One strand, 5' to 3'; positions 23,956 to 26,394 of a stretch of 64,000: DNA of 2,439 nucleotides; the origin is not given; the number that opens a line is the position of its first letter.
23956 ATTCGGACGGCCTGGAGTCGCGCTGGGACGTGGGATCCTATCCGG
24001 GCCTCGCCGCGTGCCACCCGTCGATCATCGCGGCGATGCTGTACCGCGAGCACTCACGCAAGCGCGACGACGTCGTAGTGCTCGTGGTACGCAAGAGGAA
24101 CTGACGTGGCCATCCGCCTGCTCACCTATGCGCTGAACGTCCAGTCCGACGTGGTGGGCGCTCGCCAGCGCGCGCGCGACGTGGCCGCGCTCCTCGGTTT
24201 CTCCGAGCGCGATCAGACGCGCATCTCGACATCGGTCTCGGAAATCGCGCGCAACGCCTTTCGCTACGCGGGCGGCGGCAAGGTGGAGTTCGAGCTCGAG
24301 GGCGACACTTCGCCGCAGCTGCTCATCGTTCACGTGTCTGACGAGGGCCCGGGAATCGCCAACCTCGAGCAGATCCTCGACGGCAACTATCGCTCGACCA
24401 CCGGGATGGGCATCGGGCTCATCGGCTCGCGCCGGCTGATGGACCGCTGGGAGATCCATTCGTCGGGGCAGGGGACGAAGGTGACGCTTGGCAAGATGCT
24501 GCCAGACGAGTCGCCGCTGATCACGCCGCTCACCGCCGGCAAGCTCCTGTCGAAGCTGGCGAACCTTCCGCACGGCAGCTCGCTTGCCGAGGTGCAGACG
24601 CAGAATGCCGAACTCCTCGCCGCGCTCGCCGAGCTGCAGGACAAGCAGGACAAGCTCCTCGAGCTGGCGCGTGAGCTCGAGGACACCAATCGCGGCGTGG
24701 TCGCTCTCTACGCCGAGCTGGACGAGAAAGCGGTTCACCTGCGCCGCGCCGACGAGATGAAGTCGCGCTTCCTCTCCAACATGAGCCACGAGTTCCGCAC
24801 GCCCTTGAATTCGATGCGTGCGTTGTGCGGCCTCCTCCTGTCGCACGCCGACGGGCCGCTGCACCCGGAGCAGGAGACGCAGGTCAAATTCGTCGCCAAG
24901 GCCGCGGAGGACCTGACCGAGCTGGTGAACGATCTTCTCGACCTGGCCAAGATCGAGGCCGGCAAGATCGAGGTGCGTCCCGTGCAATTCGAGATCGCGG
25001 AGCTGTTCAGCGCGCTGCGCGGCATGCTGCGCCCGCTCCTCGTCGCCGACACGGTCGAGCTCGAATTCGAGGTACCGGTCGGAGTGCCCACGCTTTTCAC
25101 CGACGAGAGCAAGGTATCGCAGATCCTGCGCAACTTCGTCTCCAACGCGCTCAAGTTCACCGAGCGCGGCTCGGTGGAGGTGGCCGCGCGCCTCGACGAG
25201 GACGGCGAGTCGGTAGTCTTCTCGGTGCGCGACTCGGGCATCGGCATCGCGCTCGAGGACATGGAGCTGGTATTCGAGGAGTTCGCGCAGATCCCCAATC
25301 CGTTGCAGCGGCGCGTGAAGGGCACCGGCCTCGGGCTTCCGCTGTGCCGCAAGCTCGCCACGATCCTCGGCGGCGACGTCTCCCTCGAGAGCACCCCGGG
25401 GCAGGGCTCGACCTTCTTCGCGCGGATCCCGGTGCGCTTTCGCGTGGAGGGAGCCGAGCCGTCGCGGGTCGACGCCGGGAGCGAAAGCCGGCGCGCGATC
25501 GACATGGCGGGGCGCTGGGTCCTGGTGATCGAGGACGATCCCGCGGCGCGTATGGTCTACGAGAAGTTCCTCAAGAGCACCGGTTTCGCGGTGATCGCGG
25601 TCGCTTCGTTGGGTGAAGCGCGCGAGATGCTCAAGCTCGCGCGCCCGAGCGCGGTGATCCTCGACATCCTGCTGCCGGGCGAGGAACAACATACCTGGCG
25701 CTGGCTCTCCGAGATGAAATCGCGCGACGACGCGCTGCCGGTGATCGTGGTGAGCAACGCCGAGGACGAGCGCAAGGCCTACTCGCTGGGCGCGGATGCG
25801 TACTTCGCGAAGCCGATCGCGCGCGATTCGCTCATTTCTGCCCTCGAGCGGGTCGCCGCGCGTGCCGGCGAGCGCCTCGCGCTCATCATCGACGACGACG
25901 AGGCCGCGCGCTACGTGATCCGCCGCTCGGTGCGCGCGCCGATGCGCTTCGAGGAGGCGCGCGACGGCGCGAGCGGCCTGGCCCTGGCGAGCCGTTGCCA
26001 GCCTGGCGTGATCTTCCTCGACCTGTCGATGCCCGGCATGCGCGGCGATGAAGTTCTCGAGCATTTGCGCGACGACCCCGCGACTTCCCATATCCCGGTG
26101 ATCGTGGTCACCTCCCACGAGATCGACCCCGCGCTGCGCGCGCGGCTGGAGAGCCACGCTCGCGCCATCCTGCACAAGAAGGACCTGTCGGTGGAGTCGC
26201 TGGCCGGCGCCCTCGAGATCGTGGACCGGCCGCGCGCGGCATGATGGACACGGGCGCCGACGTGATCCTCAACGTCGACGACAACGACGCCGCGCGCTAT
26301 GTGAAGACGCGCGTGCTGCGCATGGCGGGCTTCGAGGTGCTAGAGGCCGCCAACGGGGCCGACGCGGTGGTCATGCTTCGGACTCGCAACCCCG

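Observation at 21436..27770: Stressosome (RsbR-RsbS-RsbT) wired to a PP2C fusion and a multi-step His-Asp relay with no visible output domain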

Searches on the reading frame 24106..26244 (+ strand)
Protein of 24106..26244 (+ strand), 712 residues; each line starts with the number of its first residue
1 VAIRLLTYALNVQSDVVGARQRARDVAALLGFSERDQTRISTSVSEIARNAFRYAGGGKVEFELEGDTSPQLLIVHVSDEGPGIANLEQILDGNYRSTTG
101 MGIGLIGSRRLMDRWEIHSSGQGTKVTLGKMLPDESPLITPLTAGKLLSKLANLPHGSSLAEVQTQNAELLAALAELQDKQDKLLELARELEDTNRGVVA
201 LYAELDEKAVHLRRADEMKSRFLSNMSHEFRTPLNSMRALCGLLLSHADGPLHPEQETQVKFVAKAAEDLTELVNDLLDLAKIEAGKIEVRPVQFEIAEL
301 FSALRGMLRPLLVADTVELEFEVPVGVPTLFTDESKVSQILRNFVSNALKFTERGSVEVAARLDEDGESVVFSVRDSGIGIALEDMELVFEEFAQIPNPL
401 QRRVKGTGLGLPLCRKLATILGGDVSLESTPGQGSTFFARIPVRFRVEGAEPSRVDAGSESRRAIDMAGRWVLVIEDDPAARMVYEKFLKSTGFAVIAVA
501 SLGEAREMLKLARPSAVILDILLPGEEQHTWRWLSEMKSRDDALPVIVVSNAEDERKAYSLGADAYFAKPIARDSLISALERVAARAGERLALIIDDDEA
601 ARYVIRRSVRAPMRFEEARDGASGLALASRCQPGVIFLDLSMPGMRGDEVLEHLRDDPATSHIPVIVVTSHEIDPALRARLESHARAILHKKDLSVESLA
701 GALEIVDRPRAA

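Call 4: search_protein_families(library=pfam, proteins=[window:24106-26244:+], max_evalue=0.01)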
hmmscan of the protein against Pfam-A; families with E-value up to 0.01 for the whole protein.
window:24106-26244:+ (712 aa): 5 families
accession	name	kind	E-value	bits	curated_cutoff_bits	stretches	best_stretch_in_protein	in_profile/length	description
PF02518.31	HATPase_c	-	1.4e-38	132.2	26.4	2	333-443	2-109/111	Histidine kinase-, DNA gyrase B-, and HSP90-like ATPase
PF00072.30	Response_reg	-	6.6e-36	123.3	30.2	2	472-580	1-110/111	Response regulator receiver domain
PF13581.12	HATPase_c_2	-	3e-18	66.5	27.4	1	15-129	7-126/127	Histidine kinase-like ATPase domain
PF00512.31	HisKA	-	4.7e-18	65.4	26.9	1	218-286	1-66/66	His Kinase A (phospho-acceptor) domain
PF03709.21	OKR_DC_1_N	-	0.0026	18.4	29.3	0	487-556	11-76/111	Orn/Lys/Arg decarboxylase, N-terminal domain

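Call 5: search_protein_families(library=ncbifam, proteins=[window:24106-26244:+], max_evalue=0.01)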
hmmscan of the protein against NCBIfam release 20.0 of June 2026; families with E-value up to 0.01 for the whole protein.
window:24106-26244:+ (712 aa): 157 families (the best 25 are shown)
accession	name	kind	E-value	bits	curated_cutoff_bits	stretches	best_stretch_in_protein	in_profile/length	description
TIGR02956.1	TMAO_torS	equivalog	2.6e-81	274.1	676.5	1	172-584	413-820/967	TMAO reductase system sensor histidine kinase/response regulator TorS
NF008318.0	PRK11107.1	equivalog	3.5e-64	217.3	890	1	211-674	285-753/920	two-component sensor histidine kinase BarA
NF038297.2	hybrid_HK_HrmK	equivalog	1.5e-62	212.1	725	1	203-577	219-601/607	hybrid histidine kinase/response regulator HrmK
NF041947.1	LuxQ_Vibrio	equivalog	5.1e-61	206.6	1200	1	217-582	470-837/843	quorum-sensing autoinducer 2 sensor kinase/phosphatase LuxQ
NF008302.0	PRK11091.1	equivalog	6.5e-61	206.5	838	2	211-586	275-645/779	aerobic respiration two-component sensor histidine kinase ArcB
NF041832.1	near_NosP_CTERM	subfamily_domain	5.8e-58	196.7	400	1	214-555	2-339/370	NahK/ErcS family hybrid sensor histidine kinase/response regulator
NF011874.0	PRK15347.1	equivalog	1.1e-56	192.4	852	2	203-444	382-615/921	two component system sensor kinase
NF008099.0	PRK10841.1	equivalog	2e-54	184.8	920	2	203-443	454-690/949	two-component system sensor histidine kinase RcsC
NF045901.1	HisKinLetSLeg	equivalog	8.5e-52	176.2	1650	2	216-443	290-518/906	two-component system sensor histidine kinase LetS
NF046044.1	PnpS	equivalog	6.3e-48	163.7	400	1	194-442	149-390/390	two-component system histidine kinase PnpS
NF008543.0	PRK11466.1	equivalog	6.3e-48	163.3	982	1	196-527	421-740/914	TMAO reductase system sensor histidine kinase/response regulator TorS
NF047465.1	hybrid_HK_LvrA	exception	7.5e-47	159.9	1200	2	166-450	156-429/819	hybrid histidine kinase/response regulator LvrA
NF033092.0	HK_WalK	equivalog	2e-44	152.1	725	2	191-442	348-593/594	cell wall metabolism sensor histidine kinase WalK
TIGR02966.1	phoR_proteo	equivalog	5.8e-44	150.5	334.2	1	211-440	106-332/333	phosphate regulon sensor histidine kinase PhoR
NF047874.1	MASE3_PAS_HK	subfamily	2.5e-42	145.5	560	1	206-449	385-631/655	MASE3 domain-containing sensor histidine kinase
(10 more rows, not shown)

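Call 22: find_homologous_proteins(query=window:24106-26244:+, max_evalue=1e-10)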
Query window:24106-26244:+ (712 aa): 8000 proteins with E <= 1e-10 among 8000 candidates; the best 120 are listed.
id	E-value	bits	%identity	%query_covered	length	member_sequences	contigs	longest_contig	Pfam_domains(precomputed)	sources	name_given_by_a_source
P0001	0.0e+0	1537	100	100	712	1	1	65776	PF13581.13,PF02518.32,PF00512.32,PF00072.31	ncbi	-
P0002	0.0e+0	1401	92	98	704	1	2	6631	PF13581.13,PF02518.32,PF00512.32,PF00072.31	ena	-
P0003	0.0e+0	1311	84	100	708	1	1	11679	PF13581.13,PF02518.32,PF00512.32,PF00072.31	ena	-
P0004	0.0e+0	1290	83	100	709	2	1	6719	PF13581.13,PF02518.32,PF00512.32,PF00072.31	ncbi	ncbi:MAG: ATP-binding protein [Usitatibacter sp.]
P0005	0.0e+0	1251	81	100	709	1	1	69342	PF13581.13,PF02518.32,PF00512.32,PF00072.31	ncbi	-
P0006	0.0e+0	1174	75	99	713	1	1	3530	PF13581.13,PF02518.32,PF00512.32,PF00072.31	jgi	jgi:signal transduction histidine kinase/CheY-like chemotaxis protein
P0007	0.0e+0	1162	75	99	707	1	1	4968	PF13581.13,PF02518.32,PF00512.32,PF00072.31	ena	-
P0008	0.0e+0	1157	74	100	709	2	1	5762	PF13581.13,PF02518.32,PF00512.32,PF00072.31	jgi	jgi:signal transduction histidine kinase/CheY-like chemotaxis protein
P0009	0.0e+0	1141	74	99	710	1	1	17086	PF13581.13,PF02518.32,PF00512.32,PF00072.31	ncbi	-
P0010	0.0e+0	1126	74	99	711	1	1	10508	PF13581.13,PF02518.32,PF00512.32,PF00072.31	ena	-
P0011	0.0e+0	1120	71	99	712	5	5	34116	PF13581.13,PF02518.32,PF00512.32,PF00072.31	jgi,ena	-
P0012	0.0e+0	1115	73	99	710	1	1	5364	PF13581.13,PF02518.32,PF00512.32,PF00072.31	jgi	jgi:signal transduction histidine kinase/CheY-like chemotaxis protein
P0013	0.0e+0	1114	71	100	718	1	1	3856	PF13581.13,PF02518.32,PF00512.32,PF00072.31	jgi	jgi:signal transduction histidine kinase/CheY-like chemotaxis protein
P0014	0.0e+0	1113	72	99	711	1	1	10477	PF13581.13,PF02518.32,PF00512.32,PF00072.31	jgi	jgi:signal transduction histidine kinase/CheY-like chemotaxis protein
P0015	0.0e+0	1112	71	99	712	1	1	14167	PF13581.13,PF02518.32,PF00512.32,PF00072.31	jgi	jgi:signal transduction histidine kinase/CheY-like chemotaxis protein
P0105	1.6e-246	838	52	94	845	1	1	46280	PF13581.13,PF02518.32,PF00512.32,PF00072.31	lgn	-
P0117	1.0e-233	796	56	98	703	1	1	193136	PF13581.13,PF02518.32,PF00512.32,PF00072.31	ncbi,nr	ncbi:MAG TPA: ATP-binding protein [Steroidobacteraceae bacterium]|nr:ATP-binding protein [Steroidoba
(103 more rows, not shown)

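Call 23: find_encoding_contigs(protein=P0117, flank=10000, max_places=2)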
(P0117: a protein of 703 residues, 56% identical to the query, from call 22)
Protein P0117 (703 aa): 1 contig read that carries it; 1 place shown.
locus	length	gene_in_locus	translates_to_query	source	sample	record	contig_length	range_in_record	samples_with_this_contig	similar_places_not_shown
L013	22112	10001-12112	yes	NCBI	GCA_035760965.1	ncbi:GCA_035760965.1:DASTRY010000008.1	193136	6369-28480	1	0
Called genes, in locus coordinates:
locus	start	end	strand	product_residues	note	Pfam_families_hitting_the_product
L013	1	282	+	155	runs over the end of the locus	PF10003:DUF2244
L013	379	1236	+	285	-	PF02790:COX2_TM, PF00116:COX2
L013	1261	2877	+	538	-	PF00115:COX1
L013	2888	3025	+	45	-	-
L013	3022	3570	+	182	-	PF04442:CtaG_Cox11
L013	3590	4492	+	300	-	PF00510:COX3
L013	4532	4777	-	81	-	PF11137:DUF2909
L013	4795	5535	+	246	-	PF02104:SURF1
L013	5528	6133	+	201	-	PF26971:TM-like_Thioredoxin-like_C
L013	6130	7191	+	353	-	PF02628:COX15-CtaA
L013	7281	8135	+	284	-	PF14361:RsbRD_N, PF01740:STAS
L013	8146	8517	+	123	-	PF01740:STAS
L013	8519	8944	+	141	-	PF13581:HATPase_c_2, PF02518:HATPase_c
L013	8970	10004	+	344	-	PF13581:HATPase_c_2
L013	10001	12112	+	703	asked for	PF13581:HATPase_c_2, PF02518:HATPase_c, PF00512:HisKA, PF02518:HATPase_c, PF00072:Response_reg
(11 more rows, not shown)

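Call 24: find_encoding_contigs(protein=P0105, flank=10000, max_places=2)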
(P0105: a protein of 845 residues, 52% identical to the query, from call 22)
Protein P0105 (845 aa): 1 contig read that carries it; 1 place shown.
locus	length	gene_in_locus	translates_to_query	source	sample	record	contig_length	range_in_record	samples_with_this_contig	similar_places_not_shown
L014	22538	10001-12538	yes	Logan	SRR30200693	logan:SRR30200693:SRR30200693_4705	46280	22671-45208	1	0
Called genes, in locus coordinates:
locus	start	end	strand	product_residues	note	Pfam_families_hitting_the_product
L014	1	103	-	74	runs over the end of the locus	-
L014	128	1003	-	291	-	PF04055:Radical_SAM, PF13353:Fer4_12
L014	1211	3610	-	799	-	PF08447:PAS_3 (weak), PF13426:PAS_9 (weak), PF01590:GAF, PF13185:GAF_2, PF13492:GAF_3 (weak), PF00512:HisKA, PF02518:HATPase_c, PF00072:Response_reg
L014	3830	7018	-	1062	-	PF13493:DUF4118, PF13426:PAS_9, PF08447:PAS_3, PF08447:PAS_3, PF00989:PAS, PF08447:PAS_3, PF08448:PAS_4, PF00512:HisKA, +9 more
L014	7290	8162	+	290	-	PF14361:RsbRD_N, PF01740:STAS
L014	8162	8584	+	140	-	PF01740:STAS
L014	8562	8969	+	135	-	PF13581:HATPase_c_2, PF02518:HATPase_c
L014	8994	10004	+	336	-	PF13581:HATPase_c_2, PF13672:PP2C_2 (faint), PF07228:SpoIIE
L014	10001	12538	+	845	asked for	PF13581:HATPase_c_2, PF02518:HATPase_c, PF00512:HisKA, PF02518:HATPase_c, PF00072:Response_reg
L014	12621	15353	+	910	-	PF00072:Response_reg, PF08448:PAS_4 (faint), PF00989:PAS (weak), PF13426:PAS_9, PF08447:PAS_3, PF00512:HisKA, PF02518:HATPase_c, PF00072:Response_reg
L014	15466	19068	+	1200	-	PF17132:Glyco_hydro_106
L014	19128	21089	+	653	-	PF21231:GH141_M (weak), PF05048:NosD (weak), PF13229:Beta_helix (weak)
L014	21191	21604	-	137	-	-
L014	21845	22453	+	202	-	PF19570:DUF6088, PF13338:AbiEi_4 (weak)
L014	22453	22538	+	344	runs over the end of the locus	PF08843:AbiEii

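Call 81: predict_structure(alignment_id=A1)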
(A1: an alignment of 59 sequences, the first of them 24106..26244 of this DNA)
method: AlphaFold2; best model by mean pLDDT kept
length: 712 residues; sequences in the alignment: 59
mean_pLDDT: 85.5   pTM: 0.43
mean pLDDT of the five models: 85.5, 83.8, 83.2, 80.5, 79.0
residues with pLDDT >= 90: 306; 70-90: 341; 50-70: 47; < 50: 18
segments of 3 or more residues with pLDDT < 50: 450-461, 709-712
pLDDT, mean of each block of 10 residues (from residue 1): 90 89 92 92 92 89 92 95 85 71 80 92 93 90 86 73 77 83 88 85 85 80 82 87 89 90 84 82 81 92 87 79 92 94 89 89 94 92 81 63 62 90 93 92 75 40 59 94 91 88 89 92 89 93 92 90 94 90 67 93 88 87 90 91 91 87 91 88 90 88 73 38
secondary structure, 60 per line:
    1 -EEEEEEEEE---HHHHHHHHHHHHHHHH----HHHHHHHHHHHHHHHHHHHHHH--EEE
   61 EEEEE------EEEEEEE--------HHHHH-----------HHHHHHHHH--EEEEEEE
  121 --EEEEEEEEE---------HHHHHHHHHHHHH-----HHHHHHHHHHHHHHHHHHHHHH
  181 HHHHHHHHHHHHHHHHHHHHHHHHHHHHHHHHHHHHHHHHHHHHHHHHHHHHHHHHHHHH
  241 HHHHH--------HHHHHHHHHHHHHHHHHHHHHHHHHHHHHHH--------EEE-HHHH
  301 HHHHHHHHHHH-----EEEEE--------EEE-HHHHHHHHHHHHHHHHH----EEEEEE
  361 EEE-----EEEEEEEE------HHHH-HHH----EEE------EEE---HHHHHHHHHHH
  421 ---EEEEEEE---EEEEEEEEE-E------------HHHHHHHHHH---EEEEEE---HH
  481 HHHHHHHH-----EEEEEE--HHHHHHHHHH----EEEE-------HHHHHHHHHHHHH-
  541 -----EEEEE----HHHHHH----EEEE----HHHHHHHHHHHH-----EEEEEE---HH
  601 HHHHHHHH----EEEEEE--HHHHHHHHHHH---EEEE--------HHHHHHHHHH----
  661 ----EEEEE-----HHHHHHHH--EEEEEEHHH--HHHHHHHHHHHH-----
elements in order (helices of 4 or more, strands of 3 or more residues): E2-10 H14-29 H34-55 E58-65 E72-78 H87-91 H103-111 E114-120 E123-131 H141-153 H159-245 H254-284 E293-295 H297-311 E317-321 E330-332 H334-350 E355-363 E369-376 H383-386 E395-397 E404-406 H410-420 E424-430 E434-442 H457-466 E470-475 H479-488 E494-499 H502-511 E516-519 H527-539 E546-550 H555-560 E565-568 H573-584 E590-595 H599-608 E613-618 H621-631 E635-638 H647-656 E665-669 H675-682 E685-690 H696-707
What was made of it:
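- Checked: The 'coiled coil' is an 87-residue continuous helix (aa 159-245) in the AlphaFold model of P5, which has mean pLDDT 85.5 (call 81).
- P5 has one continuous helix from T'' into the DHp (call 81).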

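Call 89: fold_search(model_id=the predicted structure, library=pdb)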
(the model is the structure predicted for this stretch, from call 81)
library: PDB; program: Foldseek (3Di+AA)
matches with E <= 10: 1394; with E <= 0.001: 721
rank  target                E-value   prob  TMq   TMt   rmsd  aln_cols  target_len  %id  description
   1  6qrj                  1.7e-26  1.00  0.27  0.40  28.9       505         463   26  Crystal structure of ShkA full-length in complex with AMPPNP (released 2020-01-08)
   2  7z8n_A                1.5e-17  1.00  0.25  0.53  10.4       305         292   34  GacS histidine kinase from Pseudomonas aeruginosa (released 2022-07-13)
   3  6rh7_A                7.8e-17  1.00  0.25  0.69   8.1       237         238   29  Revisiting pH-gated conformational switch. Complex HK853 mutant H260A -RR468 mutant D53A pH 7.5 (released 2020-02-19)
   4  4u7o_A                1.2e-16  1.00  0.23  0.61   8.0       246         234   30  Active histidine kinase bound with ATP (released 2015-09-02)
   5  4jav_A                1.3e-16  1.00  0.23  0.62  11.5       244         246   28  Structural basis of a rationally rewired protein-protein interface (HK853wt and RR468mutant V13P, L14I, I17M and N21V) (released 2013-09-04)
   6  4zki_A                1.9e-16  1.00  0.23  0.63   8.0       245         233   29  The crystal structure of Histidine Kinase YycG with ADP (released 2016-05-04)
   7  5c93_A                2.2e-16  1.00  0.23  0.61   8.2       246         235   29  Histidine kinase with ATP (released 2016-07-27)
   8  3dge_A                2.8e-16  1.00  0.26  0.70   7.7       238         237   29  Structure of a histidine kinase-response regulator complex reveals insights into Two-component signaling and a novel c (released 2009-07-07)
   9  9a5d_A                3.0e-16  1.00  0.25  0.28  22.3       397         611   19  Integrative model of WALK-YYCH by crosslinking MS and deep learning (released 2024-09-18)
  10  6rh0_B                3.5e-16  1.00  0.25  0.69   7.5       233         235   29  Revisiting pH-gated conformational switch. Complex HK853-RR468 pH 5.5 (released 2020-02-19)
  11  5uht_A                4.1e-16  1.00  0.26  0.69   7.3       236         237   29  Structure of the Thermotoga maritima HK853-BeF3-RR468 complex at pH 5.0 (released 2017-12-27)
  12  6rgz_A                4.8e-16  1.00  0.26  0.70   7.9       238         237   27  Revisiting pH-gated conformational switch. Complex HK853-RR468 pH 6.5 (released 2020-02-19)
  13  4jav_B                4.8e-16  1.00  0.24  0.63   9.5       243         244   29  Structural basis of a rationally rewired protein-protein interface (HK853wt and RR468mutant V13P, L14I, I17M and N21V) (released 2013-09-04)
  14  6rgy_A                5.4e-16  1.00  0.25  0.70   7.3       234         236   28  Revisiting pH-gated conformational switch. Complex HK853-RR468 pH 7.5 (released 2020-02-19)
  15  6rgy_B                5.7e-16  1.00  0.26  0.71   7.2       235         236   28  Revisiting pH-gated conformational switch. Complex HK853-RR468 pH 7.5 (released 2020-02-19)
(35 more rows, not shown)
